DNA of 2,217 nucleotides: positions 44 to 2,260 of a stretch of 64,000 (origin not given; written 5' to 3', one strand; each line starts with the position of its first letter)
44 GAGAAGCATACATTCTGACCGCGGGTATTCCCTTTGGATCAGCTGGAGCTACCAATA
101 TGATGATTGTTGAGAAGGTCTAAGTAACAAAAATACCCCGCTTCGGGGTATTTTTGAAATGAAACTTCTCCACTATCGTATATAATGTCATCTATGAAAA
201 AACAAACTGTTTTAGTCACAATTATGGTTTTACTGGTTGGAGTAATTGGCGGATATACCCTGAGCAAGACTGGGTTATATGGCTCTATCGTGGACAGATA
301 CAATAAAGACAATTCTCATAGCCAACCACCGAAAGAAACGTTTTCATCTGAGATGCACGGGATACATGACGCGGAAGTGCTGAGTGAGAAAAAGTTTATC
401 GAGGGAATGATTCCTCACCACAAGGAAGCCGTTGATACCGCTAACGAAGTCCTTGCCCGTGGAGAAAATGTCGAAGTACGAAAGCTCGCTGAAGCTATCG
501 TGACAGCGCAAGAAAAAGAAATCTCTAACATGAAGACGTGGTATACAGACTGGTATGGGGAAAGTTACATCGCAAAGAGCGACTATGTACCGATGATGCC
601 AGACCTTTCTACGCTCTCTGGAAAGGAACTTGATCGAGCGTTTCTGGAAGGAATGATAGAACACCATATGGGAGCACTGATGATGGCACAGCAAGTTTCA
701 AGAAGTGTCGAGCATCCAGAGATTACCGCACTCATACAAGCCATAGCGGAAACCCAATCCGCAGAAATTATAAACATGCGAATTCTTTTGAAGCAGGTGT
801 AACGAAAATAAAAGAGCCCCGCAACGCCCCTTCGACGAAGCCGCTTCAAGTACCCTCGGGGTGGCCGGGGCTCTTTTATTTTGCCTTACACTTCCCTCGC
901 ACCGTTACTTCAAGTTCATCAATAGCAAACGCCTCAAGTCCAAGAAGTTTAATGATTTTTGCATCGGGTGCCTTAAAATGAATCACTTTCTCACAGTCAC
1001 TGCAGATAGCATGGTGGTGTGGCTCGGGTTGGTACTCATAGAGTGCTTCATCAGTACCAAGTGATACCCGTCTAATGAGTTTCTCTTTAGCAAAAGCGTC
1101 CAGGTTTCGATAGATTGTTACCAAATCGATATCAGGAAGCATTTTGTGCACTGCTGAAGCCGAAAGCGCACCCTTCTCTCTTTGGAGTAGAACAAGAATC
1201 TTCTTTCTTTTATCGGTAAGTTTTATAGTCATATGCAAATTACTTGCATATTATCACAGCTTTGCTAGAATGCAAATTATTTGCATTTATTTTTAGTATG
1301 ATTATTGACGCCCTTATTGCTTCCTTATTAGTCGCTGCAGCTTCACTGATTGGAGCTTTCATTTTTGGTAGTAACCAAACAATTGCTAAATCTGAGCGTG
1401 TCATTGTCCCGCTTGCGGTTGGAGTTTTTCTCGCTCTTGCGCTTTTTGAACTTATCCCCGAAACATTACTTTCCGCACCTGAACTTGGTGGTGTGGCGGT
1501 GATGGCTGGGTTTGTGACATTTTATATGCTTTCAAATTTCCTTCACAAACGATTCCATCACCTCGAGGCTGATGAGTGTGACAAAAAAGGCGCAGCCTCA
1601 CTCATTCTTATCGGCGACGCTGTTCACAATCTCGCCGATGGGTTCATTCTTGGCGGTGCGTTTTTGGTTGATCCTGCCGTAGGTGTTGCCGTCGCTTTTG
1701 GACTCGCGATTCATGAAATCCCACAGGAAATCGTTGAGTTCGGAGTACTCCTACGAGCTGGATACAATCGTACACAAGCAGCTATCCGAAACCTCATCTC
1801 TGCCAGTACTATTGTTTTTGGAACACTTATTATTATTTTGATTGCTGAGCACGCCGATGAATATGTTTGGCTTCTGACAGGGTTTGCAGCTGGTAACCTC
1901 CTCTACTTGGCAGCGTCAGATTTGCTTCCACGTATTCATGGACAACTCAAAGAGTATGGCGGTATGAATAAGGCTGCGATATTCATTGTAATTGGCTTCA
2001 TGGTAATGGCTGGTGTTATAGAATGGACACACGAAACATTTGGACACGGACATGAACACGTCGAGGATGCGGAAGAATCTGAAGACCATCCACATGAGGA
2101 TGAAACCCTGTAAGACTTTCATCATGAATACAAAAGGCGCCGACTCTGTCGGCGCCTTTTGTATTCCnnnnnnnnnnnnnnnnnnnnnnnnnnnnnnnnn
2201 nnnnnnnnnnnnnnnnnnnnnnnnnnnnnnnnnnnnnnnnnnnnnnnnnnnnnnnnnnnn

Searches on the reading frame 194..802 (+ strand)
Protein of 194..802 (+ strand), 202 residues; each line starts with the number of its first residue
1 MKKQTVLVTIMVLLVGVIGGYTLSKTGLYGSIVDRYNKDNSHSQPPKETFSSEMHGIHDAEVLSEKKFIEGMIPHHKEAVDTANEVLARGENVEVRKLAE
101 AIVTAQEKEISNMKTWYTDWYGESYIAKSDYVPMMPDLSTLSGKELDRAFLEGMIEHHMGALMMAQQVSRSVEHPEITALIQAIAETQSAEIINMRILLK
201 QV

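Call 38: search_protein_families(library=pfam, proteins=[window:194-799:+])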
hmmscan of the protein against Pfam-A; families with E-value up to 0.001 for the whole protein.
window:194-799:+ (202 aa): 2 families
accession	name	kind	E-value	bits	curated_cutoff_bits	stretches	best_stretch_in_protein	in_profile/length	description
PF03713.19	DUF305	-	1.8e-34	119.5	27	1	66-198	2-150/151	Domain of unknown function (DUF305)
PF13628.12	DUF4142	-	4.2e-10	40.5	27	1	134-184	74-124/138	Domain of unknown function (DUF4142)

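Call 68: find_encoding_contigs(protein=window:194-802:+, flank=10000, max_places=3)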
Protein window:194-802:+ (202 aa): 4 contigs read that carry it; 3 places shown.
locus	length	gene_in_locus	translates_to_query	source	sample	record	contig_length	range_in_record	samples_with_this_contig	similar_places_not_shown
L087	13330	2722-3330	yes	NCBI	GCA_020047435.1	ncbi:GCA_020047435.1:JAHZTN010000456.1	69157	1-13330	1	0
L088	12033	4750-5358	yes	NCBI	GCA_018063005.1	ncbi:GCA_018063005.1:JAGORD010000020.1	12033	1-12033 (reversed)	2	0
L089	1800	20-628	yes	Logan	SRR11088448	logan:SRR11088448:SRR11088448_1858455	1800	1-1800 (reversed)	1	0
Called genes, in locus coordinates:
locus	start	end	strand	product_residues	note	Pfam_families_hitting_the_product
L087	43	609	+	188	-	PF03193:RsgA_GTPase (faint), PF00009:GTP_EFTU (faint), PF02421:FeoB_N, PF00350:Dynamin_N (faint), PF01926:MMR_HSR1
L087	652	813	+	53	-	-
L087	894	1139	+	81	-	-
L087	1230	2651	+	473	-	PF00224:PK, PF02887:PK_C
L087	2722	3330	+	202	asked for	PF03713:DUF305, PF13628:DUF4142 (weak)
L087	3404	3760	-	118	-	PF01475:FUR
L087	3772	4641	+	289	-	PF02535:Zip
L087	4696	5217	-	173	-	PF08534:Redoxin, PF00578:AhpC-TSA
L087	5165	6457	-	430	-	PF08245:Mur_ligase_M, PF02875:Mur_ligase_C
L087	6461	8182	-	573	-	PF03717:PBP_dimer, PF00905:Transpeptidase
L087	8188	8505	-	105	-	-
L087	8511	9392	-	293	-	PF01795:Methyltransf_5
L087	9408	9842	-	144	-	PF02381:MraZ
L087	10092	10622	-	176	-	-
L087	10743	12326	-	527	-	PF01921:tRNA-synt_1f, PF01406:tRNA-synt_1e, PF19269:Anticodon_2 (weak)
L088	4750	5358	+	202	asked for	PF03713:DUF305, PF13628:DUF4142 (weak)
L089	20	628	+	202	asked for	PF03713:DUF305, PF13628:DUF4142 (weak)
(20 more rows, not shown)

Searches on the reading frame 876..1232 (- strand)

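Call 47: search_protein_families(library=pfam, proteins=[window:876-1232:-])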
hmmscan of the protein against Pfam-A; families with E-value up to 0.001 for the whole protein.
window:876-1232:- (118 aa): 1 family
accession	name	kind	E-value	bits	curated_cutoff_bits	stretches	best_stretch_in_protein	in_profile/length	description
PF01475.25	FUR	-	4.4e-19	69.2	23.1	1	3-94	4-101/121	Ferric uptake regulator family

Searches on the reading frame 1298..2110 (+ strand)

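Call 47: search_protein_families(library=pfam, proteins=[window:1298-2110:+])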
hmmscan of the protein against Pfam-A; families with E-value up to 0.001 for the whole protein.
window:1298-2110:+ (271 aa): 1 family
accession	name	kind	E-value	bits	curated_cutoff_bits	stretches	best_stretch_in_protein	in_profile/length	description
PF02535.28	Zip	-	2.3e-25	90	35.1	2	99-239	177-321/323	ZIP Zinc transporter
